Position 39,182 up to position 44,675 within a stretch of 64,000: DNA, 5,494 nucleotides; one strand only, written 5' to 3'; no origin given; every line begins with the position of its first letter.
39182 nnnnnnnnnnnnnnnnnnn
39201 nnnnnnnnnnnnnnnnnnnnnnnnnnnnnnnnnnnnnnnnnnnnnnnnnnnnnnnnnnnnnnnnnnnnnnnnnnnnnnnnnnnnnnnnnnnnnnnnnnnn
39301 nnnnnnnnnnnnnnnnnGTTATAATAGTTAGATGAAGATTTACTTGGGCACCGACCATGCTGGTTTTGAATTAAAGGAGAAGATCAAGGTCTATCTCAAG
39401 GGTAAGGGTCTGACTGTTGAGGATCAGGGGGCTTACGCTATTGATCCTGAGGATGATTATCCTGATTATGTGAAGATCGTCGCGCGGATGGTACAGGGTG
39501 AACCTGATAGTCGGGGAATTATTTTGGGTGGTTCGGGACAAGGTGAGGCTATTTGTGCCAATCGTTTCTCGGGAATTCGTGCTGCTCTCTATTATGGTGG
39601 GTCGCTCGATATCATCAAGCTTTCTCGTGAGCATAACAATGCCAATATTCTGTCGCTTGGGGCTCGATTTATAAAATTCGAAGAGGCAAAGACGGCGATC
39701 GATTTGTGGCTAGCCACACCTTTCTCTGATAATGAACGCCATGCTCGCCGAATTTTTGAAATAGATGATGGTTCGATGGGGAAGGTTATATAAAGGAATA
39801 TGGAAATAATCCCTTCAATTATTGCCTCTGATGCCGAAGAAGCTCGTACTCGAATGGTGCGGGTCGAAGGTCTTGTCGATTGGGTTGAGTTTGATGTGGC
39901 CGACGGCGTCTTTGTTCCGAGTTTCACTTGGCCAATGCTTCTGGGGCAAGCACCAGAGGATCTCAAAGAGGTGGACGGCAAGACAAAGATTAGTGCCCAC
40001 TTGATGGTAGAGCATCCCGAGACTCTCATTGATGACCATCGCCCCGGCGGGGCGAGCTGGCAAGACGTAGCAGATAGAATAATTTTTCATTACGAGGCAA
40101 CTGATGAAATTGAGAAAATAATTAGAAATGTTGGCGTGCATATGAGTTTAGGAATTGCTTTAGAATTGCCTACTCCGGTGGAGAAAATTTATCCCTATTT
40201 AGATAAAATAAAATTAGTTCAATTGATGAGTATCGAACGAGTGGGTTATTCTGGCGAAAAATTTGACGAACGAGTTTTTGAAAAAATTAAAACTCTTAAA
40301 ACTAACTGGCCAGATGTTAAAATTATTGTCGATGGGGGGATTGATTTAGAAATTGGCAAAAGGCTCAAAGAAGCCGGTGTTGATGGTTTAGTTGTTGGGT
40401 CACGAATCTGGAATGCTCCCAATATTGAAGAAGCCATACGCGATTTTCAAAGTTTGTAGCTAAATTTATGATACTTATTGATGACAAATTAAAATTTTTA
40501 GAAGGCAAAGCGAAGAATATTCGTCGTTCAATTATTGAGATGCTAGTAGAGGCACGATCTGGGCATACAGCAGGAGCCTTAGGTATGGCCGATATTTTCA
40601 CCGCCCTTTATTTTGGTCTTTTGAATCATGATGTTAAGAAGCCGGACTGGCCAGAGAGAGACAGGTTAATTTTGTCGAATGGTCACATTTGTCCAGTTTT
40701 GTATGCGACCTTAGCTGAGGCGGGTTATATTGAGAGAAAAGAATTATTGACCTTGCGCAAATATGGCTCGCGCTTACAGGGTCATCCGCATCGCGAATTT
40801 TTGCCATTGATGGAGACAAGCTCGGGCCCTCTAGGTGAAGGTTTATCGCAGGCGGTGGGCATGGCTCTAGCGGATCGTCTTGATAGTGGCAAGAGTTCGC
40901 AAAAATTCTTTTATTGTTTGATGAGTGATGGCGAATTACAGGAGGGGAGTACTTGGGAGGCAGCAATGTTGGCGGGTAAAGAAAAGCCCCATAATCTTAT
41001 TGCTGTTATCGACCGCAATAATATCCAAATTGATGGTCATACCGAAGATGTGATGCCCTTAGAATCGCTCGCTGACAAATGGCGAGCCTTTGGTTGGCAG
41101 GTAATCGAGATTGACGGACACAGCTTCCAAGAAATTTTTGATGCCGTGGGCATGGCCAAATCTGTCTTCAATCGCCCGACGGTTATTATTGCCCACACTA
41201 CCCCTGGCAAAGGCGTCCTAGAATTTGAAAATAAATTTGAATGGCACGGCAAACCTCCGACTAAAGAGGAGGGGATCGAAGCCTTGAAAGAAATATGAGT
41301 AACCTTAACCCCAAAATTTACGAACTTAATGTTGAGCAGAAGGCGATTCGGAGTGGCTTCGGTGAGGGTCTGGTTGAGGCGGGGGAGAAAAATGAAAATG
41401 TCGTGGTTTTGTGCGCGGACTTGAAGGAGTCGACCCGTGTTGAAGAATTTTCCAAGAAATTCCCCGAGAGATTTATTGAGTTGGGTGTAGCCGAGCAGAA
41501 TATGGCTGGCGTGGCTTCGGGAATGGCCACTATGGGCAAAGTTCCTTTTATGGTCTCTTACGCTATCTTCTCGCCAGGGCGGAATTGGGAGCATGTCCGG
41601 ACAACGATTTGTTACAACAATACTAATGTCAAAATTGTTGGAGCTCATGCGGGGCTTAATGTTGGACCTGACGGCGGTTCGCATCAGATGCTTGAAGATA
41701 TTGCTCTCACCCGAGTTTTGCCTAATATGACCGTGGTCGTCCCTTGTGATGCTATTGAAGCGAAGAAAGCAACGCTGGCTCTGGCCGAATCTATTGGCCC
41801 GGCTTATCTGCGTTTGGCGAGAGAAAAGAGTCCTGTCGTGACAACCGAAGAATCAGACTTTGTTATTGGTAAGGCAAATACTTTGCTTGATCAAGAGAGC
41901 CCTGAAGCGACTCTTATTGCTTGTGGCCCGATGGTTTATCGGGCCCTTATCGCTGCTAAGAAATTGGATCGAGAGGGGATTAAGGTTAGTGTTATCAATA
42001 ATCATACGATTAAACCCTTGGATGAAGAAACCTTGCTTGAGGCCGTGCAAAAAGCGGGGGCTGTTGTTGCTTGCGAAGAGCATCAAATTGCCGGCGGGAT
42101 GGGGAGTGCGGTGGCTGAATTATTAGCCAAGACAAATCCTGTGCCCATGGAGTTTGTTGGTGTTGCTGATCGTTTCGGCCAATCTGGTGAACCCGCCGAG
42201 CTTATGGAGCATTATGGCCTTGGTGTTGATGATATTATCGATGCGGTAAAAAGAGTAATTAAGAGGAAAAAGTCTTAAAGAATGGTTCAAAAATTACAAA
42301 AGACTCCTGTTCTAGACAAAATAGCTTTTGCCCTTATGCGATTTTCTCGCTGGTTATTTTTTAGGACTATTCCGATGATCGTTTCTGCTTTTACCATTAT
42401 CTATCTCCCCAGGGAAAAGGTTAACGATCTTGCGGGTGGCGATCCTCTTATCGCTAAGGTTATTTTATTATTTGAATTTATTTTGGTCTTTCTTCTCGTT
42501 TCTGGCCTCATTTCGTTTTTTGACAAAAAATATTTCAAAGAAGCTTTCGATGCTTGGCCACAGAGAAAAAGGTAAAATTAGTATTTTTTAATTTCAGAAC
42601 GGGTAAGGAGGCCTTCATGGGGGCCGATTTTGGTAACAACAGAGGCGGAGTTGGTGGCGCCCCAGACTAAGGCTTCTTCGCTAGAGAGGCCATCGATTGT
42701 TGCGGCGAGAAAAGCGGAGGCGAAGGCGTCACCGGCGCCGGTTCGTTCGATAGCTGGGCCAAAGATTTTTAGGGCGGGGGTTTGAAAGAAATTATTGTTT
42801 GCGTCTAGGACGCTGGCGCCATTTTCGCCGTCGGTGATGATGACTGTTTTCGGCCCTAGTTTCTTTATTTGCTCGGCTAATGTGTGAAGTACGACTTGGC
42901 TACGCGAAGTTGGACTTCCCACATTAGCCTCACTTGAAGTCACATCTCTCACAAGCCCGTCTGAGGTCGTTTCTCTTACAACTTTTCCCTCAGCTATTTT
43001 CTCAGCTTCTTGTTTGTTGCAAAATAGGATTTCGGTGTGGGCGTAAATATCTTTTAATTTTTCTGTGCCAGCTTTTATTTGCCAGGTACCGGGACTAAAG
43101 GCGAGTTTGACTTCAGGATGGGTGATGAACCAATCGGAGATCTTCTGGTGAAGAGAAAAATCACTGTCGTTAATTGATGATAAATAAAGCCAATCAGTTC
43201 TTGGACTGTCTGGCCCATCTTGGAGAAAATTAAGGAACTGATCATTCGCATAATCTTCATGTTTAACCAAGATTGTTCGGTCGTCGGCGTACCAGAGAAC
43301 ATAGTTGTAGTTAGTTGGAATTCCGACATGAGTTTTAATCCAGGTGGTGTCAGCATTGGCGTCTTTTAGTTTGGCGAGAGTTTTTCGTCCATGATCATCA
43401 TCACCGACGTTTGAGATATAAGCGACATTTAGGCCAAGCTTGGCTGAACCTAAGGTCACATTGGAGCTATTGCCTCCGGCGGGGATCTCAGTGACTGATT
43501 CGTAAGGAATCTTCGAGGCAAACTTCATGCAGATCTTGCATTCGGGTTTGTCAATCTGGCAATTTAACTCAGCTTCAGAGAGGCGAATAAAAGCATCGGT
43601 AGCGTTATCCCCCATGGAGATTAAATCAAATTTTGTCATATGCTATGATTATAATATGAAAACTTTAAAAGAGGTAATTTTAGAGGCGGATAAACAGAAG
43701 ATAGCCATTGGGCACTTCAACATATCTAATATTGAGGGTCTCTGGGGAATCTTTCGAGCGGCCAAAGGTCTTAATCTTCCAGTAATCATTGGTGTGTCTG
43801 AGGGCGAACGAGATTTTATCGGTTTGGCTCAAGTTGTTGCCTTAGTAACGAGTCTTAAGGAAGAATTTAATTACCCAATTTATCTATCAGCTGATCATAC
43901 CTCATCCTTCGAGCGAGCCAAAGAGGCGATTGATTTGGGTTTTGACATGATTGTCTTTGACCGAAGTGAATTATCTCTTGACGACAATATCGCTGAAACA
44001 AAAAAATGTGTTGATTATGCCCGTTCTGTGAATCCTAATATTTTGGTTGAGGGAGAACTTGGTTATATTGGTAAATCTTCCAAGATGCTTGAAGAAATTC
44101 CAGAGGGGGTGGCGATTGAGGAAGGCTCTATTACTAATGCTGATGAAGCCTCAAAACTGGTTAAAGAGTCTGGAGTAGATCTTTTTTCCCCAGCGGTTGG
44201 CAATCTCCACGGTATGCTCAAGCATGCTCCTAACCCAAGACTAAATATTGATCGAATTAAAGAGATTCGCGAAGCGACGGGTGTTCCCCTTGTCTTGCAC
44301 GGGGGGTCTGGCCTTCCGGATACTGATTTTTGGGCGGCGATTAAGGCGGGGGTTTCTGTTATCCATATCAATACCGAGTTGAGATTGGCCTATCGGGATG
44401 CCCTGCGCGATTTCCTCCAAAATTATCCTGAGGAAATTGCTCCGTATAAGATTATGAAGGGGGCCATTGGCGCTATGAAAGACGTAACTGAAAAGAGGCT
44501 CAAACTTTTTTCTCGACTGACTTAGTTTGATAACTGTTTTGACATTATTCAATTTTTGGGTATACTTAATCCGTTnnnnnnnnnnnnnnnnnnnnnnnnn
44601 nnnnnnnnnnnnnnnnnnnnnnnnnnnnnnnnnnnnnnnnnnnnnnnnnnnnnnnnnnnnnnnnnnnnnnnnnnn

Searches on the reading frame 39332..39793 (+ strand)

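Call 89: search_protein_families(library=pfam, proteins=[window:39332-39793:+], max_evalue=0.0001)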
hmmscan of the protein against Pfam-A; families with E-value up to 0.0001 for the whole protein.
window:39332-39793:+ (153 aa): 1 family
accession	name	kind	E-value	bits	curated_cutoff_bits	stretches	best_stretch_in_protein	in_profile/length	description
PF02502.23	LacAB_rpiB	-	5.9e-42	143.3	24.7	1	3-143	1-137/138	Ribose/Galactose Isomerase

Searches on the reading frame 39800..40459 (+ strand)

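Call 89: search_protein_families(library=pfam, proteins=[window:39800-40459:+], max_evalue=0.0001)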
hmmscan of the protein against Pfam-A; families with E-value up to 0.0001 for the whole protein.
window:39800-40459:+ (219 aa): 1 family
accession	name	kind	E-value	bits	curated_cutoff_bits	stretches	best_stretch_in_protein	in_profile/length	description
PF00834.25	Ribul_P_3_epim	-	3.3e-33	115.2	21.1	1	3-203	2-197/198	Ribulose-phosphate 3 epimerase family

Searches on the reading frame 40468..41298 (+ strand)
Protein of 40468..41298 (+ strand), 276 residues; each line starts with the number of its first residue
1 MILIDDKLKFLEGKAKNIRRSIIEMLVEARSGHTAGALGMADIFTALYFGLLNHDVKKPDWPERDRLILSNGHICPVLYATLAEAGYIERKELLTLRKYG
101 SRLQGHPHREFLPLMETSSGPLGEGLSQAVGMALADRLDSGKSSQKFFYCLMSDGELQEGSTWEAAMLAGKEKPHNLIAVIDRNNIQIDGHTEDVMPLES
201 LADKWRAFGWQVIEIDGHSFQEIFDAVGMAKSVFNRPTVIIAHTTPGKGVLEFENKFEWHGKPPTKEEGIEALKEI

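Call 43: search_protein_families(library=pfam, proteins=[window:40468-41298:+], max_evalue=0.0001)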
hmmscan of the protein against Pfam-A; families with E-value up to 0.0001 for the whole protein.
window:40468-41298:+ (276 aa): 3 families
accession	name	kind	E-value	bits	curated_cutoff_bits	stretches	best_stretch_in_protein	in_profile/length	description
PF00456.26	Transketolase_N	-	2e-60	205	22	1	15-275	6-273/334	Transketolase, thiamine diphosphate binding domain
PF13292.11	DXP_synthase_N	-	6.9e-11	42.4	21.2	1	11-189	18-176/274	1-deoxy-D-xylulose-5-phosphate synthase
PF00676.26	E1_dh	-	5.8e-05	22.6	22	1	115-232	96-209/300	Dehydrogenase E1 component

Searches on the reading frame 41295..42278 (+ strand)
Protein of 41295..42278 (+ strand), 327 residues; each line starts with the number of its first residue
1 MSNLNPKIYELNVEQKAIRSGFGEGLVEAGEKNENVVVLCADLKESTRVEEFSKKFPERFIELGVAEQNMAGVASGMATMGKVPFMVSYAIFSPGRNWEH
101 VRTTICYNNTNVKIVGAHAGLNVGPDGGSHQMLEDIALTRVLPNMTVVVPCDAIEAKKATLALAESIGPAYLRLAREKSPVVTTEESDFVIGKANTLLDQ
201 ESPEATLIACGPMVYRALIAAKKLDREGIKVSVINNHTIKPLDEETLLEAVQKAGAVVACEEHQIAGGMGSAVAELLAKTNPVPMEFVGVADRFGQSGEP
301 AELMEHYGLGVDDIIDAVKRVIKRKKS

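Call 43: search_protein_families(library=pfam, proteins=[window:41295-42278:+], max_evalue=0.0001)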
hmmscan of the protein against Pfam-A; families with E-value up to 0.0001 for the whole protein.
window:41295-42278:+ (327 aa): 3 families
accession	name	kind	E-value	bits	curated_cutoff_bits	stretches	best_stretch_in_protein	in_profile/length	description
PF02779.29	Transket_pyr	-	1.7e-38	132.4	27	1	16-178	3-171/174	Transketolase, pyrimidine binding domain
PF02780.25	Transketolase_C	-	3.2e-29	101.8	25.9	1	197-314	4-124/124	Transketolase, C-terminal domain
PF22613.1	Transketolase_C_1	-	1.7e-07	31.9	27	1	200-309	8-112/113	Transketolase-like TK C-terminal domain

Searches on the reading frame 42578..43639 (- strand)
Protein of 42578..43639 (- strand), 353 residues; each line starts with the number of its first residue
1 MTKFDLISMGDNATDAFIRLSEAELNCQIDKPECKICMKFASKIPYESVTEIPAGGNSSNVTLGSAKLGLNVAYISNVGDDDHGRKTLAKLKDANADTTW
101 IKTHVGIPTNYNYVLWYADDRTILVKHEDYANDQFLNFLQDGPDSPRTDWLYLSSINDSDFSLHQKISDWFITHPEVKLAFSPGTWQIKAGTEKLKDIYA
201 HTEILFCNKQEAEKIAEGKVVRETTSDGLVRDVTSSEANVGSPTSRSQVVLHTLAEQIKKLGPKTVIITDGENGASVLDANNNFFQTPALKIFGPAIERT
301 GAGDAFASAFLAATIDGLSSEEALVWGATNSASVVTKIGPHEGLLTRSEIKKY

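Call 43: search_protein_families(library=pfam, proteins=[window:42578-43639:-], max_evalue=0.0001)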
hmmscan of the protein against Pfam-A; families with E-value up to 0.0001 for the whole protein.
window:42578-43639:- (353 aa): 1 family
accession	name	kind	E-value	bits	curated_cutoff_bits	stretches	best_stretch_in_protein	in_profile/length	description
PF00294.29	PfkB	-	1.5e-30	107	25.8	1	50-343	31-298/302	pfkB family carbohydrate kinase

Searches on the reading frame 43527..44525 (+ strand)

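Call 43: search_protein_families(library=pfam, proteins=[window:43527-44525:+], max_evalue=0.0001)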
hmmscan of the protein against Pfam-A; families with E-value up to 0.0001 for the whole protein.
window:43527-44525:+ (332 aa): 1 family
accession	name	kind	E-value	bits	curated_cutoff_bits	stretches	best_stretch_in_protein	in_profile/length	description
PF01116.26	F_bP_aldolase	-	1.8e-72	244.7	25.5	1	46-329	2-273/277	Fructose-bisphosphate aldolase class-II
